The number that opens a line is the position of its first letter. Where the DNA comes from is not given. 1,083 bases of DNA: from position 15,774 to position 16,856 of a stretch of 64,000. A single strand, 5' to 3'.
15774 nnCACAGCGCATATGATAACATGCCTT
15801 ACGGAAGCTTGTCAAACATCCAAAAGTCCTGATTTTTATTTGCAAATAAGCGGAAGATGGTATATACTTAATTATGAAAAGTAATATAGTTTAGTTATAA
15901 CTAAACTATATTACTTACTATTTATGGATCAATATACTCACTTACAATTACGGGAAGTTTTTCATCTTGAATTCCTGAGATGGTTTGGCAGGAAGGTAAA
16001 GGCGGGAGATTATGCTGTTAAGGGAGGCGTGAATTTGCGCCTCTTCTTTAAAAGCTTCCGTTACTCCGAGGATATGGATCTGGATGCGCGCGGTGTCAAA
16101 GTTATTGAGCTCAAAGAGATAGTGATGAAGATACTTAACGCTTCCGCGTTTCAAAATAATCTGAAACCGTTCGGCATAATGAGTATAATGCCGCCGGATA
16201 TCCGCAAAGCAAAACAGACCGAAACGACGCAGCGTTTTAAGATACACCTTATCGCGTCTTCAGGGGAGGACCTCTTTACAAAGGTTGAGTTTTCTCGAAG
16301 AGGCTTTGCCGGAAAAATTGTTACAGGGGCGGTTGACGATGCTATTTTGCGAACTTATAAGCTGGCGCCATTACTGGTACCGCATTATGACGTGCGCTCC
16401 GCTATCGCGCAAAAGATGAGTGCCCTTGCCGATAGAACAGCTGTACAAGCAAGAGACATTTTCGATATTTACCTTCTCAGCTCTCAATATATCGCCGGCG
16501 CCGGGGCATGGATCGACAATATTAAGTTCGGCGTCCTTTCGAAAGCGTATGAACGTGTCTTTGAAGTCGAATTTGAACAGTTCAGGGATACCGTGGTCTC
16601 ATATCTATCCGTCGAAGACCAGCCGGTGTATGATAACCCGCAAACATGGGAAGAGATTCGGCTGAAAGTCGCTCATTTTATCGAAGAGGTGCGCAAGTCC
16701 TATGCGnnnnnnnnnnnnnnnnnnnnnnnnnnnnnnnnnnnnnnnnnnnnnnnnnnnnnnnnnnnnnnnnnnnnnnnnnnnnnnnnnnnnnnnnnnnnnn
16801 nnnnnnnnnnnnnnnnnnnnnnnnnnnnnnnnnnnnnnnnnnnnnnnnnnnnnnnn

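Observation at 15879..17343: AbiE type IV TA pair in inverted gene order (toxin first) behind a perfect 38-bp palindrome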

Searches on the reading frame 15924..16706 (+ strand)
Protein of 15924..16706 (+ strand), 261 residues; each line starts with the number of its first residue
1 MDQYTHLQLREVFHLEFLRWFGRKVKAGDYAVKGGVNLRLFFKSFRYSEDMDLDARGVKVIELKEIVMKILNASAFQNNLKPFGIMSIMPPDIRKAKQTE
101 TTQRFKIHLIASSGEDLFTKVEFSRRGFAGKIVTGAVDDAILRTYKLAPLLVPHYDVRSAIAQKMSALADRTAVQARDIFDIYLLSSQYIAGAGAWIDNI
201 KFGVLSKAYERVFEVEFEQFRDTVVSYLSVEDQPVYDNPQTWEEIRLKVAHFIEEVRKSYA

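Call 3: search_protein_families(library=pfam, proteins=[window:15924-16706:+], max_evalue=1)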
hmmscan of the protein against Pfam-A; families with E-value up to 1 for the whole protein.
window:15924-16706:+ (261 aa): 2 families
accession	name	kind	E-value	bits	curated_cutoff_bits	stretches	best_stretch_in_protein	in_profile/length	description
PF08843.17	AbiEii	-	1.4e-15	58.3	22.5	1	25-194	10-177/238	Nucleotidyl transferase AbiEii toxin, Type IV TA system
PF24344.1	PH_23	-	0.16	11.9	27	0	92-126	21-55/143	PH domain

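Call 4: search_protein_families(library=ncbifam, proteins=[window:15924-16706:+], max_evalue=1)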
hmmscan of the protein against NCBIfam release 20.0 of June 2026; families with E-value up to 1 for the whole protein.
window:15924-16706:+ (261 aa): 1 family
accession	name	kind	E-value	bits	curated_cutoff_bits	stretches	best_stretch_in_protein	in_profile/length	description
NF000479.1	zbmA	exception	0.1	12.9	280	0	221-247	43-70/132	zorbamycin binding protein ZbmA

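Call 9: find_homologous_proteins(query=window:15924-16706:+)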
Query window:15924-16706:+ (261 aa): 2944 proteins with E <= 0.001 among 3766 candidates; the best 120 are listed.
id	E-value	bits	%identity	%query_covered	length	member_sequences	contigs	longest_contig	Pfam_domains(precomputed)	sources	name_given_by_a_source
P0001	5.3e-168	575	100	100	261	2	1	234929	PF08843.18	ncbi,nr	ncbi:MAG: nucleotidyl transferase AbiEii/AbiGii toxin family protein [Candidatus Omnitrophica bacter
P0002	1.1e-150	518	90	100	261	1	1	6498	PF08843.18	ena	-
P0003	2.1e-147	507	88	100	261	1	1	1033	PF08843.18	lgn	-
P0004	2.8e-140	484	84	100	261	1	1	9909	PF08843.18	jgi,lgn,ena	-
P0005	3.1e-138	477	83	100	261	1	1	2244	PF08843.18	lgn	-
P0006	2.0e-137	475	81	100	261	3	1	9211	PF08843.18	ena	-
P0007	4.3e-137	474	81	100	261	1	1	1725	PF08843.18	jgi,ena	-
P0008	5.0e-136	470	81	100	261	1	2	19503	PF08843.18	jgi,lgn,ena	-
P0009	5.4e-136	470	82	100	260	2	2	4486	PF08843.18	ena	-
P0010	5.5e-136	470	82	100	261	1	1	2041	PF08843.18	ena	-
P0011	7.7e-136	470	82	100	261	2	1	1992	PF08843.18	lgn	-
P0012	1.1e-135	469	80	100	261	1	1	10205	PF08843.18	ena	-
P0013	5.3e-135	467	79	100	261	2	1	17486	PF08843.18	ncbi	-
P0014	5.9e-135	467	80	100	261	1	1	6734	PF08843.18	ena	-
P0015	9.7e-135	466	80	100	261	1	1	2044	PF08843.18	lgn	-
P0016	3.2e-132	458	79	100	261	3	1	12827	PF08843.18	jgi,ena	-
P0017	1.6e-131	455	79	100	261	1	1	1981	PF08843.18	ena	-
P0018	3.1e-128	445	76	100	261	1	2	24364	PF08843.18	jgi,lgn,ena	-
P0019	8.0e-127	440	76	100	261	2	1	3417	PF08843.18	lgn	-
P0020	1.2e-122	426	74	100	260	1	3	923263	PF08843.18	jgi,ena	-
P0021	2.4e-122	425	75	99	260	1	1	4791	PF08843.18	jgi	-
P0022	6.4e-122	424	76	100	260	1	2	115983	PF08843.18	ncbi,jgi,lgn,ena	-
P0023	1.1e-121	423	73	100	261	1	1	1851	PF08843.18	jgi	jgi:predicted nucleotidyltransferase component of viral defense system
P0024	3.0e-121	422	74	100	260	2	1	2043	PF08843.18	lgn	-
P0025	5.5e-121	421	75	100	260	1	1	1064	PF08843.18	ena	-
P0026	3.2e-120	418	73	100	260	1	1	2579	PF08843.18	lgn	-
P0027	7.7e-120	417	73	99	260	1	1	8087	PF08843.18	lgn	-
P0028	4.9e-119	414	74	100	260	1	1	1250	PF08843.18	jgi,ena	-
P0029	6.2e-119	414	73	100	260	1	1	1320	PF08843.18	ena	-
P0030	6.7e-119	414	72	100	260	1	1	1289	PF08843.18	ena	-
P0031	7.1e-119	414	72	98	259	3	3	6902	PF08843.18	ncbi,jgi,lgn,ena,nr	ncbi:MAG: nucleotidyl transferase AbiEii/AbiGii toxin family protein [Candidatus Omnitrophica bacter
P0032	1.2e-118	413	73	99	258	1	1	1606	PF08843.18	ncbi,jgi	jgi:predicted nucleotidyltransferase component of viral defense system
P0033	1.4e-117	410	71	100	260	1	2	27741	PF08843.18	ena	-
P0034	2.1e-117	409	74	100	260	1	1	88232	PF08843.18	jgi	-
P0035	3.6e-117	408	72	100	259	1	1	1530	PF08843.18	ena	-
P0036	1.1e-116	407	72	100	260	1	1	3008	PF08843.18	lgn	-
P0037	1.2e-116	407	73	100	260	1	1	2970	PF08843.18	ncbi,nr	ncbi:MAG: nucleotidyl transferase AbiEii/AbiGii toxin family protein [Candidatus Omnitrophota bacter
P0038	1.4e-116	406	74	100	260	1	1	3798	PF08843.18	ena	-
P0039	2.2e-116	406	73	99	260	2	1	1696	PF08843.18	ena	-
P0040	2.8e-116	405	71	100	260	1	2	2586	PF08843.18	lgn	-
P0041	4.4e-116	405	72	99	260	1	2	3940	PF08843.18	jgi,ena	-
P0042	4.6e-116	405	71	100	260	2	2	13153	PF08843.18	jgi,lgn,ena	-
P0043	5.1e-116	405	71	100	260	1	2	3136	PF08843.18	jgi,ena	-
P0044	5.4e-116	405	71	100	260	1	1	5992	PF08843.18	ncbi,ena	-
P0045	1.1e-115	404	72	100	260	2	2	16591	PF08843.18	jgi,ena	-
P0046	3.6e-115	402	70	100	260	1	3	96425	PF08843.18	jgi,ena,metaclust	metaclust:\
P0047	3.9e-115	402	70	100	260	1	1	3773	PF08843.18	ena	-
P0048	4.0e-115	402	69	100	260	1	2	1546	PF08843.18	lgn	-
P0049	4.8e-115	401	73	100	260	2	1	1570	PF08843.18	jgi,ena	-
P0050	6.3e-115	401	70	100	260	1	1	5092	PF08843.18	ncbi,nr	ncbi:MAG: nucleotidyl transferase AbiEii/AbiGii toxin family protein [Candidatus Omnitrophica bacter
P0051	9.5e-115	400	72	100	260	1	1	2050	PF08843.18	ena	-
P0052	1.4e-114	400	72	100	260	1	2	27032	PF08843.18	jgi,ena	-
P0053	1.6e-114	400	70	100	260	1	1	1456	PF08843.18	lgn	-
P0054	1.8e-114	400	72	100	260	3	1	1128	PF08843.18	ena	-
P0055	2.2e-114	399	73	97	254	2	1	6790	PF08843.18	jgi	-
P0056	3.6e-114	399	71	100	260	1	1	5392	PF08843.18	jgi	-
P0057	6.5e-114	398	71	99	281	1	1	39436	PF08843.18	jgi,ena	-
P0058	3.9e-113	395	70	100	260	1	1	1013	PF08843.18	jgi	-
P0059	6.9e-113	394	76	91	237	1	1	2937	PF08843.18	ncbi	-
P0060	1.1e-112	394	72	98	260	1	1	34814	PF08843.18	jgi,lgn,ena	-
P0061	2.0e-112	393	70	100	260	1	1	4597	PF08843.18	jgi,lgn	jgi:predicted nucleotidyltransferase component of viral defense system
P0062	3.7e-112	392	69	99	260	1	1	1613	PF08843.18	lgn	-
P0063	5.3e-112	391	70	100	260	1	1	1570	PF08843.18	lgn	-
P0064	5.7e-112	391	70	100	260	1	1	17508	PF08843.18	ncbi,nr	ncbi:MAG: nucleotidyl transferase AbiEii/AbiGii toxin family protein [Candidatus Omnitrophota bacter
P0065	1.1e-111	390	70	100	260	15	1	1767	PF08843.18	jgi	jgi:predicted nucleotidyltransferase component of viral defense system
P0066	4.1e-111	389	70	100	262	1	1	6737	PF08843.18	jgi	jgi:hypothetical protein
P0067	5.1e-111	388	70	100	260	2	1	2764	PF08843.18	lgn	-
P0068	6.8e-111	388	69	100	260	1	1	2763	PF08843.18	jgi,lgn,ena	-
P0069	1.5e-110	387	67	100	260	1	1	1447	PF08843.18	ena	-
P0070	1.9e-110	386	68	100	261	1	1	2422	PF08843.18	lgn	-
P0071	2.2e-110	386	70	97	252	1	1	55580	PF08843.18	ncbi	ncbi:MAG: nucleotidyl transferase AbiEii/AbiGii toxin family protein [Candidatus Omnitrophota bacter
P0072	4.1e-110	385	68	100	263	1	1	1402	PF08843.18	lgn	-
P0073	9.9e-110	384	69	100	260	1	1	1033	PF08843.18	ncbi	-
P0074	2.9e-109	382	67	100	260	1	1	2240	PF08843.18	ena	-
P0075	3.8e-109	382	69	100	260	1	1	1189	PF08843.18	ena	-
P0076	4.1e-109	382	68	100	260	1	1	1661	PF08843.18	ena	-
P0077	3.9e-108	379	69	98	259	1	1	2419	PF08843.18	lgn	-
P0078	5.0e-108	378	69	99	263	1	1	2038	PF08843.18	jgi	-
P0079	5.2e-107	375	67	100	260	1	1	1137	PF08843.18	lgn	-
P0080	7.6e-107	375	67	100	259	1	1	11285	PF08843.18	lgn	-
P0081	1.8e-106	373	67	98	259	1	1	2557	PF08843.18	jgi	jgi:predicted nucleotidyltransferase component of viral defense system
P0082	4.5e-106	372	67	100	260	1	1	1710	PF08843.18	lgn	-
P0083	6.4e-106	372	66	99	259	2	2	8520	PF08843.18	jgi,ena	-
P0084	2.9e-105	369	65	99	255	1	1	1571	PF08843.18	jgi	jgi:predicted nucleotidyltransferase component of viral defense system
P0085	8.1e-105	368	64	98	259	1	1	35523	PF08843.18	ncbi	ncbi:MAG: nucleotidyl transferase AbiEii/AbiGii toxin family protein [Candidatus Omnitrophota bacter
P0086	8.8e-105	368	67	98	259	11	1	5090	PF08843.18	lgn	-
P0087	1.1e-104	367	66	99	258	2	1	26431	PF08843.18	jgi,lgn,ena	-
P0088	1.4e-104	367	66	99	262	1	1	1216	PF08843.18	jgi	-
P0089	1.5e-104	367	67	97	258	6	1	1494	PF08843.18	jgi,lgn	-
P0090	2.0e-104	367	63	98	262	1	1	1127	PF08843.18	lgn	-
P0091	2.4e-104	366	67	98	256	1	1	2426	PF08843.18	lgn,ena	-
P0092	2.5e-104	366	66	100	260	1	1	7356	PF08843.18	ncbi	ncbi:MAG: nucleotidyl transferase AbiEii/AbiGii toxin family protein [Candidatus Omnitrophota bacter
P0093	2.5e-104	366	65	98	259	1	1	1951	PF08843.18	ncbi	-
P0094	3.5e-104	366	73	91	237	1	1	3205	PF08843.18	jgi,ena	-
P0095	3.6e-104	366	65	98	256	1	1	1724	PF08843.18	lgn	-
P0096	4.0e-104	366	64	98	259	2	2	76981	PF08843.18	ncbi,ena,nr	ncbi:MAG: nucleotidyl transferase AbiEii/AbiGii toxin family protein [Candidatus Omnitrophica bacter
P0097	4.7e-104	365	65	100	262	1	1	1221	PF08843.18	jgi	-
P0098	5.2e-104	365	65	99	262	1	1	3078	PF08843.18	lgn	-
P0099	5.3e-104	365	67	100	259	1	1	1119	PF08843.18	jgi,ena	-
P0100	5.7e-104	365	65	98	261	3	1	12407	PF08843.18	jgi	jgi:predicted nucleotidyltransferase component of viral defense system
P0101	7.1e-104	365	63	98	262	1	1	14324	PF08843.18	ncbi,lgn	-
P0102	8.0e-104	365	64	100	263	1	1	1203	PF08843.18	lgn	-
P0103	1.1e-103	364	63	100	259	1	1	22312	PF08843.18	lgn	-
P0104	1.3e-103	364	66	100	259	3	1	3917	PF08843.18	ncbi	-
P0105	1.9e-103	363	65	97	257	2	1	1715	PF08843.18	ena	-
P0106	2.3e-103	363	64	98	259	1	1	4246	PF08843.18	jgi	-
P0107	3.8e-103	362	64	99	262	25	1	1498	PF08843.18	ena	-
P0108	6.6e-103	362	64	98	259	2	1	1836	PF08843.18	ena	-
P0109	7.3e-103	362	73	92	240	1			PF08843.18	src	-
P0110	8.9e-103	361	64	98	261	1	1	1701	PF08843.18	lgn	-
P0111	1.5e-102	361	65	98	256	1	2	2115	PF08843.18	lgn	-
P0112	1.6e-102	360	65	100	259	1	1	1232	PF08843.18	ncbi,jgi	jgi:predicted nucleotidyltransferase component of viral defense system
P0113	2.0e-102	360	64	100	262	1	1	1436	PF08843.18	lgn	-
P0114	2.2e-102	360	65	99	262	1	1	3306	PF08843.18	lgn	-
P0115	2.4e-102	360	65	97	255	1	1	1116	PF08843.18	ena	-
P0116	2.6e-102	360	65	98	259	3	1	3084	PF08843.18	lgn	-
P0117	2.9e-102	360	65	98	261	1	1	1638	PF08843.18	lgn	-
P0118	2.9e-102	360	62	98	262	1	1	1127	PF08843.18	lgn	-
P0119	3.6e-102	359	64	97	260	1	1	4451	PF08843.18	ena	-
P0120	6.3e-102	358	63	98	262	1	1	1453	PF08843.18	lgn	-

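Call 14: find_related_loci(query=window:15924-16706:+, collection=genome_contigs, flank=3000)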
Query window:15924-16706:+ (261 aa) in genome_contigs; peptide patterns used: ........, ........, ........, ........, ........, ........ (x = any residue, [..] = any of these).
186 stretches matched a pattern; 103 encode a relative of the query (tblastn E <= 1e-3); the best 80 are kept; 80 distinct loci.
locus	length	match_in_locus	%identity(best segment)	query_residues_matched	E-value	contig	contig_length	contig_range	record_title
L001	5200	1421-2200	74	1-261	7e-127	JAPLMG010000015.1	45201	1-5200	MAG: Candidatus Omnitrophota bacterium isolate LacPavin_0920_SED3_MAG_48_12 LacPavin_0920_SED3_scaffold_4787300, whole g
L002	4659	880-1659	70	1-261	5e-125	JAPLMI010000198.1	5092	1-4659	MAG: Candidatus Omnitrophota bacterium isolate LacPavin_0920_SED5_MAG_49_9 LacPavin_0920_SED5_scaffold_2499499, whole ge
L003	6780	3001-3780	70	1-261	6e-123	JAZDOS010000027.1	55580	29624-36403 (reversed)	MAG: Candidatus Omnitrophota bacterium isolate MEGAHIT-group-0.790 k141_9918013, whole genome shotgun sequence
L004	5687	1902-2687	65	4-261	3e-110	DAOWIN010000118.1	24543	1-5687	MAG TPA_asm: Candidatus Omnitrophota bacterium isolate CSMAG_2044 CSMAG_2044_k141_4527434_length_24543_cov_15.0000, whol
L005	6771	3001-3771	63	4-261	3e-110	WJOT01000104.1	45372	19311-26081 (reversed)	MAG: Clostridia bacterium isolate 1244-F3-H4-B3 F3H4_C25, whole genome shotgun sequence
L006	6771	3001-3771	62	4-261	2e-108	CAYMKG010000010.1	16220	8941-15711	MAG TPA_asm: uncultured Planctomycetales bacterium isolate binchicken_co184_351 genome assembly, contig: NODE_6364_lengt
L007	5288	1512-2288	62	4-261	5e-108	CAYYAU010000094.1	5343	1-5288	MAG TPA_asm: uncultured Clostridia bacterium isolate binchicken_co19_255 genome assembly, contig: NODE_27394_length_5343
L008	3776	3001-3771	62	4-261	6e-108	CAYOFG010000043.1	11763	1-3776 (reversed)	MAG TPA_asm: uncultured Clostridia bacterium isolate binchicken_co376_202 genome assembly, contig: NODE_6180_length_1176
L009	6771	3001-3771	64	4-261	3e-107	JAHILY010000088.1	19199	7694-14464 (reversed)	MAG: Candidatus Omnitrophota bacterium isolate KR13_N2.mb.45 KR13_N2.mb.45_k141_285255, whole genome shotgun sequence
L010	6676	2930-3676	66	8-257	2e-107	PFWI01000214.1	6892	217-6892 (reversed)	MAG: bacterium (Candidatus Ratteibacteria) CG_4_9_14_3_um_filter_41_21 CG_4_9_14_3_um_filter_150_scaffold_26787_c, whole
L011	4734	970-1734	62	3-259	2e-106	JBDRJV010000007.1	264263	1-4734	MAG: Candidatus Omnitrophota bacterium isolate MEGAHIT-group-1.676 k141_7156852, whole genome shotgun sequence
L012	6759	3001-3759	64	4-257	5e-106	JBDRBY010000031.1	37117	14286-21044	MAG: Candidatus Omnitrophota bacterium isolate MEGAHIT-group-1.154 k141_12552896, whole genome shotgun sequence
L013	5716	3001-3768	61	4-260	1e-105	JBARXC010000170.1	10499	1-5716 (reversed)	MAG: bacterium isolate MFD12922_ilm_asm_bin33 k127_174446, whole genome shotgun sequence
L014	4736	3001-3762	62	3-257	9e-106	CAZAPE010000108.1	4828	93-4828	MAG TPA_asm: uncultured Planctomycetia bacterium isolate SRP256446_co1_212 genome assembly, contig: NODE_13080_length_48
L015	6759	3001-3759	65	4-257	2e-105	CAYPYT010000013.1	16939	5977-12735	MAG TPA_asm: uncultured Planctomycetia bacterium isolate SRP178699_co1_477 genome assembly, contig: NODE_4243_length_169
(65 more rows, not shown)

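Call 23: search_solved_structures(query=A2, max_evalue=1, show_alignments=2)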
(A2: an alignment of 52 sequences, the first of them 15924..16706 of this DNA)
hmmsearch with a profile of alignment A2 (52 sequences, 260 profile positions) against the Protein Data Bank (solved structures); distinct sequences matched with E-value up to 1: 2.
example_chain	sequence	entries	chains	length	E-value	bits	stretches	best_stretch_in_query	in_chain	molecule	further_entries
4o8s_A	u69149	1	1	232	5.3e-05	25.9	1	13-193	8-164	Putative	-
4ok0_A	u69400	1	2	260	6.5e-05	25.6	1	12-193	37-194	Putative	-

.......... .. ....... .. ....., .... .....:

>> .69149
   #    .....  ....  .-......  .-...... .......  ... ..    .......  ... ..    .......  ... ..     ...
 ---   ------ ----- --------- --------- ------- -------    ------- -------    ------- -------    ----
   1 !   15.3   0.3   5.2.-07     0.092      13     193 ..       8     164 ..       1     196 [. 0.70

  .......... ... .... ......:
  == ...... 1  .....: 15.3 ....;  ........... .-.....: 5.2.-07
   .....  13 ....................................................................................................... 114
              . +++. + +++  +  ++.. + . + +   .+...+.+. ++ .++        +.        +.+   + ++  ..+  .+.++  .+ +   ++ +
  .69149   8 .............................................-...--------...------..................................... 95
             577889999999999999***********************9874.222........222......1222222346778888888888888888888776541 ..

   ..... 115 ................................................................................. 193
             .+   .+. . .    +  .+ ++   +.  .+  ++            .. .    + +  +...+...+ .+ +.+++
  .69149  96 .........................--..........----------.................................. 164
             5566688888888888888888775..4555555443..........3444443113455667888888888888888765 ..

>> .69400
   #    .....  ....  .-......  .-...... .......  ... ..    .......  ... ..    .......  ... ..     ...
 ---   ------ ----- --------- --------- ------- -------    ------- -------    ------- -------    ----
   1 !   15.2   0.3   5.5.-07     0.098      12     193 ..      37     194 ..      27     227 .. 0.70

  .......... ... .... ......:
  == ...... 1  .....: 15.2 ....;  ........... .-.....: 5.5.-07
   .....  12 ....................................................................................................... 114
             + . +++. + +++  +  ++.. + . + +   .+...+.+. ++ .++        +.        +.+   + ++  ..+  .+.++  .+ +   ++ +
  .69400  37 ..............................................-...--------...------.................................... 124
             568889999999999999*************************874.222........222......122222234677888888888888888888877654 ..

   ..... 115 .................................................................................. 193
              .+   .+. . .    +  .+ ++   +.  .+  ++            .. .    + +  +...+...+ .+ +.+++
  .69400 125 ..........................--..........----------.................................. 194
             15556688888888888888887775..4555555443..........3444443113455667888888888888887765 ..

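Call 25: find_related_loci(query=window:15924-16706:+, collection=metagenome_contigs, flank=2000)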
Query window:15924-16706:+ (261 aa) in metagenome_contigs; peptide patterns used: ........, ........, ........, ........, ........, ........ (x = any residue, [..] = any of these).
363 stretches matched a pattern; 237 encode a relative of the query (tblastn E <= 1e-3); the best 80 are kept; 80 distinct loci.
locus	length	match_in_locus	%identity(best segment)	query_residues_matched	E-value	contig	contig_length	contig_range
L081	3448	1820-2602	84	1-261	8e-156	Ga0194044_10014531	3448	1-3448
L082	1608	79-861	81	1-261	9e-159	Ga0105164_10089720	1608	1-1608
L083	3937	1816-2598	81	1-261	1e-149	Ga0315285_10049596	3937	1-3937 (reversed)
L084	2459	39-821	79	1-261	4e-150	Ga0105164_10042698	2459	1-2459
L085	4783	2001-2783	76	1-261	4e-137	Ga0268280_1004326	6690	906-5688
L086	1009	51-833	76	1-261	9e-151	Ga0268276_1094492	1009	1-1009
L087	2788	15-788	75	1-259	9e-135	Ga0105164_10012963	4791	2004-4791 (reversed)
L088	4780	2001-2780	76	1-261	1e-131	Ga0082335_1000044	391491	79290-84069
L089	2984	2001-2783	79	1-261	3e-134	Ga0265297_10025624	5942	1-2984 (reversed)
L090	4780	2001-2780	74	1-261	2e-131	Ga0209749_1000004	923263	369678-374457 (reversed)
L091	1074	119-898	74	1-261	6e-142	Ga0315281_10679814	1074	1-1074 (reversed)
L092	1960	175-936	72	1-256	1e-135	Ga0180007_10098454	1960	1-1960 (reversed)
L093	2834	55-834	72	1-261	7e-129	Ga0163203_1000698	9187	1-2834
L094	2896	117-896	73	1-261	5e-130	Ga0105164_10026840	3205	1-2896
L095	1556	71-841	72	1-258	5e-136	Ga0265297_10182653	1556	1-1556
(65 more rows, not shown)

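Call 35: predict_structure(alignment_id=A2)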
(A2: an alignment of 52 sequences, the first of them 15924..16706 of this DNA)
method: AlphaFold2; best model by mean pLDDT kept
length: 261 residues; sequences in the alignment: 52
mean_pLDDT: 90.9   pTM: 0.88
mean pLDDT of the five models: 90.9, 90.6, 90.3, 88.3, 83.8
residues with pLDDT >= 90: 196; 70-90: 50; 50-70: 14; < 50: 1
segments of 3 or more residues with pLDDT < 50: none
pLDDT, mean of each block of 10 residues (from residue 1): 82 96 95 87 81 94 97 98 96 87 95 94 90 94 93 94 93 92 90 62 93 96 87 93 98 88 61
secondary structure, 60 per line:
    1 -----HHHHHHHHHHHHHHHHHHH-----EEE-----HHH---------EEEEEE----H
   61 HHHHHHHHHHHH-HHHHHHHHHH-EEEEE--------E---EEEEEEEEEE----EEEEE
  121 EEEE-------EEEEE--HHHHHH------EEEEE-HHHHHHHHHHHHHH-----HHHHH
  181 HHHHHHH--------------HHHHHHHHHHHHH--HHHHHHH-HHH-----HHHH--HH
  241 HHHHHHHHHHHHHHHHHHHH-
elements in order: H6-24 E30-32 E50-55 H60-72 H74-83 E85-89 E102-111 E116-124 E132-136 H139-144 E151-155 H157-170 H176-187 H202-214 H217-223 H233-236 H239-260
